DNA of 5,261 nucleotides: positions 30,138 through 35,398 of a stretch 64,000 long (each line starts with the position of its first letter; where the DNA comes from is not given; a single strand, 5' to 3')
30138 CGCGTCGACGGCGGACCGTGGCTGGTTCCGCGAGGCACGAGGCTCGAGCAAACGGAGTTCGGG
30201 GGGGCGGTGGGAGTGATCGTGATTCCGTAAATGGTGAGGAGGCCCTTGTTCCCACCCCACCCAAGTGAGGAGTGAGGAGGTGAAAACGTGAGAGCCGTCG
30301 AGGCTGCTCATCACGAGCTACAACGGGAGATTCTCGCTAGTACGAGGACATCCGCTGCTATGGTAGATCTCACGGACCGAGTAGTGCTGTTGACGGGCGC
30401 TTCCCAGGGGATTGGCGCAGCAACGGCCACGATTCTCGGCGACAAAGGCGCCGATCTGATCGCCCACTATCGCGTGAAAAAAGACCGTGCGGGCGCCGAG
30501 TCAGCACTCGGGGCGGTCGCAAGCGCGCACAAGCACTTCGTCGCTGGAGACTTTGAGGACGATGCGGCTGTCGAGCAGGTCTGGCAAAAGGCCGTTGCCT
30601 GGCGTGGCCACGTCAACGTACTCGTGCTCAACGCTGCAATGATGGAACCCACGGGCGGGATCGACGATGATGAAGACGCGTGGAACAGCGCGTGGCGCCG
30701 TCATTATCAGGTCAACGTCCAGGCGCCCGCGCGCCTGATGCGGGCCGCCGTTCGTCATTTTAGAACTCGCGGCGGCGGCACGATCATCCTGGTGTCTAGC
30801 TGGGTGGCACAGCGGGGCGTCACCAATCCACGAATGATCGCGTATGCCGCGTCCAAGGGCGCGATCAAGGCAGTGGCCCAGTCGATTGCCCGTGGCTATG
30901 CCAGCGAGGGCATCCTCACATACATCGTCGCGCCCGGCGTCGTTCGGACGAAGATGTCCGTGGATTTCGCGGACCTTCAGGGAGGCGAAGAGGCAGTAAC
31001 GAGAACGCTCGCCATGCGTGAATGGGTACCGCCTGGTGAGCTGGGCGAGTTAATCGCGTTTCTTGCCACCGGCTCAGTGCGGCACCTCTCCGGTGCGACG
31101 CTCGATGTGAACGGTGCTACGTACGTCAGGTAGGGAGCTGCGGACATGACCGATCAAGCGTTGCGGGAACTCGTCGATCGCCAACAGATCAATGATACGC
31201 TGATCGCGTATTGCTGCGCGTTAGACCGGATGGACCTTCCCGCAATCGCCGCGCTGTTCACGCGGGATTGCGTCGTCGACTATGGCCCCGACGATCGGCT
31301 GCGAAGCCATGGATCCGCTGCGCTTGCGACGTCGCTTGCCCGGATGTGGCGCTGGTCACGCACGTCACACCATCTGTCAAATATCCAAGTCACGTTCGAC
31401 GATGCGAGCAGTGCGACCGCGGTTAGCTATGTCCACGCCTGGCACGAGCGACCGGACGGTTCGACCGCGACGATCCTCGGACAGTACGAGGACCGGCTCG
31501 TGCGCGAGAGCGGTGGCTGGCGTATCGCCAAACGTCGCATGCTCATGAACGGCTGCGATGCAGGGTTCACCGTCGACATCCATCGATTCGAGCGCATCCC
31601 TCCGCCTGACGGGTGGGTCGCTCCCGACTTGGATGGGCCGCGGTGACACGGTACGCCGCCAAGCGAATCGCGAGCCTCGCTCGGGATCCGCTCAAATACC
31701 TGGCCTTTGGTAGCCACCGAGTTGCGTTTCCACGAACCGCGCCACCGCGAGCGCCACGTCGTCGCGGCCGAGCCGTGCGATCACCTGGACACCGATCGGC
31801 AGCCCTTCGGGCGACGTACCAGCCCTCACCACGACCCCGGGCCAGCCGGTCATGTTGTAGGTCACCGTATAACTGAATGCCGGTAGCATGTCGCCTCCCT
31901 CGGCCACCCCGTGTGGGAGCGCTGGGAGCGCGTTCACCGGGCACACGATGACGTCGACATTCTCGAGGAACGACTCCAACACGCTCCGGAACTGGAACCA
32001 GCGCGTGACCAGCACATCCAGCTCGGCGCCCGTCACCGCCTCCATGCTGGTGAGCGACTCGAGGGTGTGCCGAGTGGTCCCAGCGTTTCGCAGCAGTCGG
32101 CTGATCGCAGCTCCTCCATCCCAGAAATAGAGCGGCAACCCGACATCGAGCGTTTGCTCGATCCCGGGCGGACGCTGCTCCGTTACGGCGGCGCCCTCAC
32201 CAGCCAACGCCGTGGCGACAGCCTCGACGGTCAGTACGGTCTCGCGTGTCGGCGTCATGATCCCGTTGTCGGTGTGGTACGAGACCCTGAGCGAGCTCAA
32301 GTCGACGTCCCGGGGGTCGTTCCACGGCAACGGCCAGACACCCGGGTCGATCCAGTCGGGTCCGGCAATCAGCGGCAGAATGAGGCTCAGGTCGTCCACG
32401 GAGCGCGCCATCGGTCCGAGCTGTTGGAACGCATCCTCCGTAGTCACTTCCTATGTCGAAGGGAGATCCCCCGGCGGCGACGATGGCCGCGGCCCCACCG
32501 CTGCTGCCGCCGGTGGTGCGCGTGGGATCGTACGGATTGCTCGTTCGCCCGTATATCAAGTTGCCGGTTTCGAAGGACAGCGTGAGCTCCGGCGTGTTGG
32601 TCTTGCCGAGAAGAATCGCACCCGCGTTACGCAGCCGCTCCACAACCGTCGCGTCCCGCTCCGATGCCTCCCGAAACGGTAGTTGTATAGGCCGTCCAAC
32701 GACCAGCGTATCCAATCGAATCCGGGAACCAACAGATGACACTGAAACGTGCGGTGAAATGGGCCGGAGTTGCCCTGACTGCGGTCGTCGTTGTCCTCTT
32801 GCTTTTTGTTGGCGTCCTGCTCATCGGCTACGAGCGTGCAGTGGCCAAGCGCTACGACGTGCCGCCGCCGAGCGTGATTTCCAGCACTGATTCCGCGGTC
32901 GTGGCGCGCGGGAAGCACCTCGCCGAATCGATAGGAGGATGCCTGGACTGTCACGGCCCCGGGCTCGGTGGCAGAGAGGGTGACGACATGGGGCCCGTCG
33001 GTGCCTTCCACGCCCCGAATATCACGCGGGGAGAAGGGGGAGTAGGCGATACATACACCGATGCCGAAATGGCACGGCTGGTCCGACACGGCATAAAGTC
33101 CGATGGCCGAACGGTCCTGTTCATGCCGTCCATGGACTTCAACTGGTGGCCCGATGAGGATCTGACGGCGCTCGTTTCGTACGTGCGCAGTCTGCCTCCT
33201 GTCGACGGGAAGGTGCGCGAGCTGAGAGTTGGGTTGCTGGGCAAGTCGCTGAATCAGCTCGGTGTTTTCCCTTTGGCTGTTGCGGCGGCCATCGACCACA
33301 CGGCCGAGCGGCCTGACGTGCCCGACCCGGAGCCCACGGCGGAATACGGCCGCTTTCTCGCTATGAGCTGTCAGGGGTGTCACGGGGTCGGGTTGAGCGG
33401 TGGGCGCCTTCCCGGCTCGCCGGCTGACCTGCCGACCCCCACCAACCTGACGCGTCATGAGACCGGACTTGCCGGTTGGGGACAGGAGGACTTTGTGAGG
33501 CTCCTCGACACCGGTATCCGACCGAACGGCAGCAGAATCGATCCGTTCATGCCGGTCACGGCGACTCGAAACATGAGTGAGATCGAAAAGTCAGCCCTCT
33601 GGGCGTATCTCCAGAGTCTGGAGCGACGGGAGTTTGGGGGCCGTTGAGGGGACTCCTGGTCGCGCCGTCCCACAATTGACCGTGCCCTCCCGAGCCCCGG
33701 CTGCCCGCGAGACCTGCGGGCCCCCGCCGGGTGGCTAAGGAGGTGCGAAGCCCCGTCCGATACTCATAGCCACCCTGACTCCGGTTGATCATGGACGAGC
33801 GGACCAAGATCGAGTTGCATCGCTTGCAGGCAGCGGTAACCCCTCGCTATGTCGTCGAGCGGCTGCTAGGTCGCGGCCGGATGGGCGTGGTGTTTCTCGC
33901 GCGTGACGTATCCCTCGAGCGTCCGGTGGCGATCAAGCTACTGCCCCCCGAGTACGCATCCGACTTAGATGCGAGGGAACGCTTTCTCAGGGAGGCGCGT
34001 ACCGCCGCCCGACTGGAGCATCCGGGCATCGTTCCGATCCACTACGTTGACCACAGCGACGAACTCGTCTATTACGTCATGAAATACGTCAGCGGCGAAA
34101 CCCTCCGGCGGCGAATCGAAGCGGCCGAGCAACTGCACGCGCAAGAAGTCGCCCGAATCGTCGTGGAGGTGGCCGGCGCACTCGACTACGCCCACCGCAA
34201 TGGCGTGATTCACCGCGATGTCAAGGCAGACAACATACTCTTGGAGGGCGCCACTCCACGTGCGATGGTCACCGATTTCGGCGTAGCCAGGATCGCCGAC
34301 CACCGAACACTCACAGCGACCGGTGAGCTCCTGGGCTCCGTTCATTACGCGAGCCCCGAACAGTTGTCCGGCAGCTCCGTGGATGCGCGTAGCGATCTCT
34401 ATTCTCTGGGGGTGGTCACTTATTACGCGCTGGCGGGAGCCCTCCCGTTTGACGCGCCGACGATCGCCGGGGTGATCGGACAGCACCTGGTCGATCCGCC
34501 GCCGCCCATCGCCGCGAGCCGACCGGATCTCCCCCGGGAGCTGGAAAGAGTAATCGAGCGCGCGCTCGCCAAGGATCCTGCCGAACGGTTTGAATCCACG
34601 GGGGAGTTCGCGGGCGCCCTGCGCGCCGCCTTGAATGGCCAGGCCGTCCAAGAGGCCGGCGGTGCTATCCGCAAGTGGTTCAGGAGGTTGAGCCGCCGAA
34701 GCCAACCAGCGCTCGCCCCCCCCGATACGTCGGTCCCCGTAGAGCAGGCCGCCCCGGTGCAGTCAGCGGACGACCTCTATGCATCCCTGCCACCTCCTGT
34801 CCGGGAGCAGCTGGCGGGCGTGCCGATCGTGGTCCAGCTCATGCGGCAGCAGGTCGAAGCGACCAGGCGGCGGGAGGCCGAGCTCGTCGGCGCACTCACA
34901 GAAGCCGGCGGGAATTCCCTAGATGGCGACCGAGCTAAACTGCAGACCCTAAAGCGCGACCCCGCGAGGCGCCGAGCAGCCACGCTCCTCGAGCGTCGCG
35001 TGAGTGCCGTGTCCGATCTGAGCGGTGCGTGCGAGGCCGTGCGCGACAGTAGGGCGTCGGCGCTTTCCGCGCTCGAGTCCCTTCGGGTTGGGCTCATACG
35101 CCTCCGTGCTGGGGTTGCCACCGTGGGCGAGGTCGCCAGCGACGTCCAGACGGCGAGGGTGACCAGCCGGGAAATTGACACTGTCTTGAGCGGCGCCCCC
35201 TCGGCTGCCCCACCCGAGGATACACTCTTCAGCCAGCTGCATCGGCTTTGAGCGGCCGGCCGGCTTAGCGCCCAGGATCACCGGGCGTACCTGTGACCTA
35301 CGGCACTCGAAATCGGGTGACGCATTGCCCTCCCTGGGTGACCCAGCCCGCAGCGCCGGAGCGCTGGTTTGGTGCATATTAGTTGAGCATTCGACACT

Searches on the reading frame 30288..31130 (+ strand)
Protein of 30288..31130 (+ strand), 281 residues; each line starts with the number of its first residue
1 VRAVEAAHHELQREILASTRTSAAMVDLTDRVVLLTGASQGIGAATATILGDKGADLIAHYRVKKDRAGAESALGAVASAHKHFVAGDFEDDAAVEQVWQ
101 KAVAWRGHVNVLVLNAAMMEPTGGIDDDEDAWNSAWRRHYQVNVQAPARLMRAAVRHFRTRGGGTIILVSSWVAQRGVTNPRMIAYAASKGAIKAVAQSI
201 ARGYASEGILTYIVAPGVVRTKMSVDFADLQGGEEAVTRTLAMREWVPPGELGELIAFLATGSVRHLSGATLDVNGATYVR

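Call 11: search_protein_families(library=pfam, proteins=[window:30288-31130:+], max_evalue=0.001)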
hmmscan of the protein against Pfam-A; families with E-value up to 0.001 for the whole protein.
window:30288-31130:+ (281 aa): 3 families
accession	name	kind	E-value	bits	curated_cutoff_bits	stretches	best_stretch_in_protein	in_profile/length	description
PF00106.31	adh_short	-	2e-38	132.3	26.6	1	31-226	1-189/195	short chain dehydrogenase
PF13561.12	adh_short_C2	-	1.5e-36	126.6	27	1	37-276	1-233/236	Enoyl-(Acyl carrier protein) reductase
PF08659.16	KR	-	3.8e-06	27.4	22.6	1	33-201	3-164/180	KR domain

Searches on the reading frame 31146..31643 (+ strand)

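Call 11: search_protein_families(library=pfam, proteins=[window:31146-31643:+], max_evalue=0.001)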
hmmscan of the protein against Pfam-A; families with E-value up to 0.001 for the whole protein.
window:31146-31643:+ (166 aa): 5 families
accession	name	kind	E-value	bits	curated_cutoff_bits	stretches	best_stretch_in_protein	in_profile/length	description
PF13577.12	SnoaL_4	-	1.2e-26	93.6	24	1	7-131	1-126/126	SnoaL-like domain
PF00866.24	Ring_hydroxyl_B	-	2.6e-07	31.2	27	1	71-134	73-137/144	Ring hydroxylating beta subunit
PF14534.12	DUF4440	-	5.8e-06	27.1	25.2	1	22-127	8-107/107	Domain of unknown function (DUF4440)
PF12680.13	SnoaL_2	-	0.00011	23.2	27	1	21-109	3-85/102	SnoaL-like domain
PF13474.12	SnoaL_3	-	0.00067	20.4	22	1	15-128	1-112/121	SnoaL-like domain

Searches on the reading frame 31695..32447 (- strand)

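Call 11: search_protein_families(library=pfam, proteins=[window:31695-32447:-], max_evalue=0.001)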
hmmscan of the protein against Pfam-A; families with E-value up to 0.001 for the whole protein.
window:31695-32447:- (251 aa): 1 family
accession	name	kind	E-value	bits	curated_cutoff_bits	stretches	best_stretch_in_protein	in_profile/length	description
PF01425.27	Amidase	-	5.8e-24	85.4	27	1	6-230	185-442/445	Amidase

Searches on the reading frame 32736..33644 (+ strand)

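Call 11: search_protein_families(library=pfam, proteins=[window:32736-33644:+], max_evalue=0.001)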
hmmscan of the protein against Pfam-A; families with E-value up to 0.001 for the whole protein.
window:32736-33644:+ (303 aa): 2 families
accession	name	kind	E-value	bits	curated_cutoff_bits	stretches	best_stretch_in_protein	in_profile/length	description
PF13442.11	Cytochrome_CBB3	-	2.9e-13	50.4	27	2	56-150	3-68/68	Cytochrome C oxidase, cbb3-type, subunit III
PF00034.26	Cytochrom_C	-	7.5e-12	46.8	21.3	1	56-153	1-89/90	Cytochrome c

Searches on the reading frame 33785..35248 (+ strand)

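Call 11: search_protein_families(library=pfam, proteins=[window:33785-35248:+], max_evalue=0.001)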
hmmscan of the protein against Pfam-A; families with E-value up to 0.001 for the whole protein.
window:33785-35248:+ (488 aa): 3 families
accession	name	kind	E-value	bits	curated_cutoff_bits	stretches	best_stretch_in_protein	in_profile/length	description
PF00069.31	Pkinase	-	2.5e-45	155.4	31.7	1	22-270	1-253/263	Protein kinase domain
PF07714.23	PK_Tyr_Ser-Thr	-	1.5e-31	110.1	23.1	1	25-269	4-249/258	Protein tyrosine and serine/threonine kinase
PF01636.29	APH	-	0.00028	21.1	23.2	0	62-133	32-104/239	Phosphotransferase enzyme family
